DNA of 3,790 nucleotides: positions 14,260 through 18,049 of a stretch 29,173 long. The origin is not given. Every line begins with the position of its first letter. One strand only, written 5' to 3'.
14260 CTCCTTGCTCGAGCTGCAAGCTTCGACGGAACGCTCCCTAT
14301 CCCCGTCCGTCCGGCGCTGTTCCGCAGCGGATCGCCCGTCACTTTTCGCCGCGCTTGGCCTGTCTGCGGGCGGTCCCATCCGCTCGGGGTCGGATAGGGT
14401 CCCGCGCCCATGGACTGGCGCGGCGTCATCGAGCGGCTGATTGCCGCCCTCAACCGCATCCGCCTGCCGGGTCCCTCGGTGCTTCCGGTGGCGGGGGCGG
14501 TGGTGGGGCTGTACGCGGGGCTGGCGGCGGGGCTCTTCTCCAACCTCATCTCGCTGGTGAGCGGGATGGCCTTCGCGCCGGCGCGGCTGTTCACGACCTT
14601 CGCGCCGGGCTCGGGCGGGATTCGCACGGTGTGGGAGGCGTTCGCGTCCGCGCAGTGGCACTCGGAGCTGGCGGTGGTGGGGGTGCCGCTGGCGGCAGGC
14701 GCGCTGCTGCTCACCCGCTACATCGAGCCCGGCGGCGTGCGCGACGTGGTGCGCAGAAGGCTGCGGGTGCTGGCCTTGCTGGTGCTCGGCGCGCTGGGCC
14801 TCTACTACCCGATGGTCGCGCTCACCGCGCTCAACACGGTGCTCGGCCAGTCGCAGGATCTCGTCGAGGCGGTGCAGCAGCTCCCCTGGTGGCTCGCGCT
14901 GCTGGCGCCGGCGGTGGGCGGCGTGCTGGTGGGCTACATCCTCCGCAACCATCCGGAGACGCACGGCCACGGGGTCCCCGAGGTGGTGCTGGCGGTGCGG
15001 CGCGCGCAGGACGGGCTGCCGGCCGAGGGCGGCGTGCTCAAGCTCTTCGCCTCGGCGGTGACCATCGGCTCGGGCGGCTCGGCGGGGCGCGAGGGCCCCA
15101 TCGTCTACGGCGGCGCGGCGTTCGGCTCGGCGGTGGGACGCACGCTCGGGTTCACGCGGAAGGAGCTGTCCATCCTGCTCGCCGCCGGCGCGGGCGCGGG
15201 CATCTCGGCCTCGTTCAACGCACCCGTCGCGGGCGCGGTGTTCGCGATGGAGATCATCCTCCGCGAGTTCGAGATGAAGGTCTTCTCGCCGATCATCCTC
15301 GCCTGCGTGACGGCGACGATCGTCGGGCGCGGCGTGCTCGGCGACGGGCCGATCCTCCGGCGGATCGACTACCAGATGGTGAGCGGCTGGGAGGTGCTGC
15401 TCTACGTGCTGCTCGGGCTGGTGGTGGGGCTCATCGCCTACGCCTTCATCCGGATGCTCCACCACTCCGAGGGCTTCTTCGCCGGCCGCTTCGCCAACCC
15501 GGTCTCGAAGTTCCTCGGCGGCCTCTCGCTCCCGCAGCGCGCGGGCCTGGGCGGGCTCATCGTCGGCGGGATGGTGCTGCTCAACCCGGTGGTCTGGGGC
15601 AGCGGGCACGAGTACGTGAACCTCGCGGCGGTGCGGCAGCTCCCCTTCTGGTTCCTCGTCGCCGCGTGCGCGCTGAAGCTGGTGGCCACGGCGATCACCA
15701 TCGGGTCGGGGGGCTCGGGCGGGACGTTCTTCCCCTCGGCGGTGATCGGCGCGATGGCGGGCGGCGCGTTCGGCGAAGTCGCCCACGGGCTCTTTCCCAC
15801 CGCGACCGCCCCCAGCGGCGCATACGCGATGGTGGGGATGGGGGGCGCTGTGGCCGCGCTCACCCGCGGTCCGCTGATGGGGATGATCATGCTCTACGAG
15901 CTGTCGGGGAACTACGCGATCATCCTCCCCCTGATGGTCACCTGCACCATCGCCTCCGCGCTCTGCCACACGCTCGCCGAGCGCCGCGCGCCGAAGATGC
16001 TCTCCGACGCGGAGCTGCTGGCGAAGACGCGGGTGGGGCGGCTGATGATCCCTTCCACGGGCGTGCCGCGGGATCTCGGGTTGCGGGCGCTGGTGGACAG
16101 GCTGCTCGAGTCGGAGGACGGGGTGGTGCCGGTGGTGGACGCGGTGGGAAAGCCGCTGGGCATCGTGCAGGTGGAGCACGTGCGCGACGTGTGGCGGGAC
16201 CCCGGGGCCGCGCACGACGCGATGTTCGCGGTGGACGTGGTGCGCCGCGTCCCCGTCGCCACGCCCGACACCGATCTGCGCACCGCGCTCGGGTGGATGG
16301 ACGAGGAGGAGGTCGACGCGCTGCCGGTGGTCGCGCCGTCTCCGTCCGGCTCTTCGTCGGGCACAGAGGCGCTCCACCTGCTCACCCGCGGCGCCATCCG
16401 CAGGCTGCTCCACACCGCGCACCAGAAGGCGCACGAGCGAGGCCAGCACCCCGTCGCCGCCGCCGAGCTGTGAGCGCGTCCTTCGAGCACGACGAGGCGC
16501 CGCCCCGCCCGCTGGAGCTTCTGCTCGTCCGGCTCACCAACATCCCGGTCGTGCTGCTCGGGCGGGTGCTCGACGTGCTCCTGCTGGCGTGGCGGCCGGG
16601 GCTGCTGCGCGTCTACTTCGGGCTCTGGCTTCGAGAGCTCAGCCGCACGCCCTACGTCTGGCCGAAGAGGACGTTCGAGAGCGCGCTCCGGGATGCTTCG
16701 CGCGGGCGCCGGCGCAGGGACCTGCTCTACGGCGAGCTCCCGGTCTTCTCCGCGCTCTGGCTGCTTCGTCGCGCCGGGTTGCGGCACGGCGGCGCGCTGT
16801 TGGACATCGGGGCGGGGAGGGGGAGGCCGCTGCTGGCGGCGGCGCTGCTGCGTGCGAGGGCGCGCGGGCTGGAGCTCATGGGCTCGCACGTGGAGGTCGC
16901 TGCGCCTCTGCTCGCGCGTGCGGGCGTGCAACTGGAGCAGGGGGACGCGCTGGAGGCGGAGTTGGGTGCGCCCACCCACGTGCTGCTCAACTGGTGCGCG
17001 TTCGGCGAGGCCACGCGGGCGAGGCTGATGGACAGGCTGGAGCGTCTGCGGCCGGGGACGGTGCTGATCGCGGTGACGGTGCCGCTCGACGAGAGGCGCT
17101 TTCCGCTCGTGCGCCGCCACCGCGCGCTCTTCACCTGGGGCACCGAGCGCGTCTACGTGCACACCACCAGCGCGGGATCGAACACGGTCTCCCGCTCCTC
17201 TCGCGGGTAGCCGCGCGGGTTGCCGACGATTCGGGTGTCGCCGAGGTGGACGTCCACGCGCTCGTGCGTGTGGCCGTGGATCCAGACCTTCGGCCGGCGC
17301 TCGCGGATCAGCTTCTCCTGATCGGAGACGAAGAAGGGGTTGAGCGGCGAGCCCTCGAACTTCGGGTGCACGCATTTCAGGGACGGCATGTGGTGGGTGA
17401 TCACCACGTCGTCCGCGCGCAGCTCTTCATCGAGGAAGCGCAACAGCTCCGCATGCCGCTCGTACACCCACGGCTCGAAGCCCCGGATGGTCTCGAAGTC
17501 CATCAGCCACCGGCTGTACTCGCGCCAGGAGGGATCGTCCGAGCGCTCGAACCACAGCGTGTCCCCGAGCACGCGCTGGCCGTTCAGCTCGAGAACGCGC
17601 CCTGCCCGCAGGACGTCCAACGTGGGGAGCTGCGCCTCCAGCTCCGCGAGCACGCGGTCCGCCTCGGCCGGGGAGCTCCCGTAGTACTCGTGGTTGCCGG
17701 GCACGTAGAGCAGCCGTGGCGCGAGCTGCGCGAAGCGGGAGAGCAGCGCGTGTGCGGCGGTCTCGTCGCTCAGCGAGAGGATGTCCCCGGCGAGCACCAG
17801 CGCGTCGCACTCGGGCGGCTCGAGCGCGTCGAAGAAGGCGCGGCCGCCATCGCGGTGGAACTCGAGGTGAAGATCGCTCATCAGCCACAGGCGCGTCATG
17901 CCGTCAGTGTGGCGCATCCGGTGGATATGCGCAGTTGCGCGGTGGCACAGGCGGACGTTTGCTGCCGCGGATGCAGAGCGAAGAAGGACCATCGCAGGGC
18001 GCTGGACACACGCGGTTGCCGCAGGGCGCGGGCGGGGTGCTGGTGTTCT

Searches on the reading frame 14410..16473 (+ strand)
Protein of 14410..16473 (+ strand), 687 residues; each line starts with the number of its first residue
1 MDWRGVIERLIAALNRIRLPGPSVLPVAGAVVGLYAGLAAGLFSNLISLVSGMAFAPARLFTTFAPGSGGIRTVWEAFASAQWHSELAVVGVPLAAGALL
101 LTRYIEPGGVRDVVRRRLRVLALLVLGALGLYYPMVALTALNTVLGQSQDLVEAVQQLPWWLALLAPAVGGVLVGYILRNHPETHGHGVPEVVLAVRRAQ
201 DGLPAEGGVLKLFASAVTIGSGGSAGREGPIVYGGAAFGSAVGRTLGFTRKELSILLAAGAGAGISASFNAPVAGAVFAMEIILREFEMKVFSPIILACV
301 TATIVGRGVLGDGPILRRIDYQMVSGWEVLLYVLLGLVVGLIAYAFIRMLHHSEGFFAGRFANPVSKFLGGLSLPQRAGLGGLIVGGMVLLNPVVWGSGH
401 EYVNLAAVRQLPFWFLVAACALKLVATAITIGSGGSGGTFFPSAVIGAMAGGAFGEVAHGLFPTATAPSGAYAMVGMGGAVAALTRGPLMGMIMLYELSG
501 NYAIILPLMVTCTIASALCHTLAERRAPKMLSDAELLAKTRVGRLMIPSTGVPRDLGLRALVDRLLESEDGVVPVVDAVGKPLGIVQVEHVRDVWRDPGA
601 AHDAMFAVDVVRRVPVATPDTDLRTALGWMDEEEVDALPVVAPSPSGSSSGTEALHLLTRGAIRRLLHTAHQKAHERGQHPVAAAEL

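Call 7: search_protein_families(library=pfam, proteins=[window:14410-16473:+], max_evalue=0.01)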
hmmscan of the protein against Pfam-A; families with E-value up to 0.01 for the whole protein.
window:14410-16473:+ (687 aa): 2 families
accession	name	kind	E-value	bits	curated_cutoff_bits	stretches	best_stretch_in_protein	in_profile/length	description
PF00654.25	Voltage_CLC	-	9.3e-87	291.8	24.8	1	170-519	1-345/346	Voltage gated chloride channel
PF00571.33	CBS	-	0.00063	20.5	24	0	551-592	11-52/57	CBS domain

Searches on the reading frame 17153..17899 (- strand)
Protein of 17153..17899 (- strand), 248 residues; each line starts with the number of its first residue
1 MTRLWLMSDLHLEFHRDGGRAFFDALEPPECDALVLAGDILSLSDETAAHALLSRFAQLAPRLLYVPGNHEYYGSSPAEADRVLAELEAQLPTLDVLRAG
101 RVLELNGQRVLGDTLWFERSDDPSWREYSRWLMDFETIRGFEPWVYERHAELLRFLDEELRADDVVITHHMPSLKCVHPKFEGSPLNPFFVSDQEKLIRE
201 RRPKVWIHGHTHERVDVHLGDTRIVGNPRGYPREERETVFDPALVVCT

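Call 34: search_protein_families(library=pfam, proteins=[window:17153-17899:-], max_evalue=0.001)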
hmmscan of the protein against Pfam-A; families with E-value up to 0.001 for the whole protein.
window:17153-17899:- (248 aa): 2 families
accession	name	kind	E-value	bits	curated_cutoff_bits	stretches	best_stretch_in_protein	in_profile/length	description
PF00149.33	Metallophos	-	1e-13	52.6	21.5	1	3-213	2-190/191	Calcineurin-like phosphoesterase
PF12850.12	Metallophos_2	-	8.9e-08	32.7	27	1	4-89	3-69/154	Calcineurin-like phosphoesterase superfamily domain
